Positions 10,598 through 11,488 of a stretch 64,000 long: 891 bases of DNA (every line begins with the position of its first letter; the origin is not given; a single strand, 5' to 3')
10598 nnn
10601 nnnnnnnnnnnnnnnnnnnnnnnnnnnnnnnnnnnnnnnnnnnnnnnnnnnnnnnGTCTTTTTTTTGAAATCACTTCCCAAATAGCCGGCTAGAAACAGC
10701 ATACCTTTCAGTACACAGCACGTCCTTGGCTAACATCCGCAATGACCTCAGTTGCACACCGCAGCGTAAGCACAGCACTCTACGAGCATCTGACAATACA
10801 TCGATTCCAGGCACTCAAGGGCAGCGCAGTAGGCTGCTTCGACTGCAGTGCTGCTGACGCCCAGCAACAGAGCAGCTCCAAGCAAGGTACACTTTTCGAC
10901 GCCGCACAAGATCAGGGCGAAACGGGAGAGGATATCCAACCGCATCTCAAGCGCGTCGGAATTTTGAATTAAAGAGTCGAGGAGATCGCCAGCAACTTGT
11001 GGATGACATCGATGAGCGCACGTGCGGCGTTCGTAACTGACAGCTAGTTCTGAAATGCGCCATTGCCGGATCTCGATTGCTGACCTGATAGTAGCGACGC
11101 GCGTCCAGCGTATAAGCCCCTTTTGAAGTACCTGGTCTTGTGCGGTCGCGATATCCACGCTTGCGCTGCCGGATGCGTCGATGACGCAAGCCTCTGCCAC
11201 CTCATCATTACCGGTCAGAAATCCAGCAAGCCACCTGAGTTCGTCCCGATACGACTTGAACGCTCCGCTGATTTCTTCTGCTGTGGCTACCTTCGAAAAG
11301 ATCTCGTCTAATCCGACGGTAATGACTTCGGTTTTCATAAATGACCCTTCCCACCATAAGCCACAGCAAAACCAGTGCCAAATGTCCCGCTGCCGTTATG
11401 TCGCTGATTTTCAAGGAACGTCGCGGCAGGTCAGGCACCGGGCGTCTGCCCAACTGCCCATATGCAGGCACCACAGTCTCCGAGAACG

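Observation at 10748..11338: Family of three paralogous ~195-aa ECF-like sigma factors with conserved Cys/His positions and no adjacent anti-sigma gene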

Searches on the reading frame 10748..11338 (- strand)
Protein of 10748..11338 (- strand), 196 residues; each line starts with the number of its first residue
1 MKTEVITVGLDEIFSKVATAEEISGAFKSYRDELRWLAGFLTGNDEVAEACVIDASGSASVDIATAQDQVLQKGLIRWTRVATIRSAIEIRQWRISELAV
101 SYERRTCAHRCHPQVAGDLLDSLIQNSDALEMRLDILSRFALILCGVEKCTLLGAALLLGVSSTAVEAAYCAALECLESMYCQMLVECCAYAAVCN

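Call 5: search_protein_families(library=pfam, proteins=[window:10748-11338:-], max_evalue=10)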
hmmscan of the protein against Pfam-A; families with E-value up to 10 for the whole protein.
window:10748-11338:- (196 aa): 1 family
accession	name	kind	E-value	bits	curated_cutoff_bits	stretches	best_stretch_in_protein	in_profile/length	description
PF08281.18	Sigma70_r4_2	-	0.021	14.9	25.7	1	134-177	11-54/54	Sigma-70, region 4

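Call 6: search_protein_families(library=ncbifam, proteins=[window:10748-11338:-], max_evalue=10)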
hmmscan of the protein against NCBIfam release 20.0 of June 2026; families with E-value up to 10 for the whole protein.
window:10748-11338:- (196 aa): 0 families
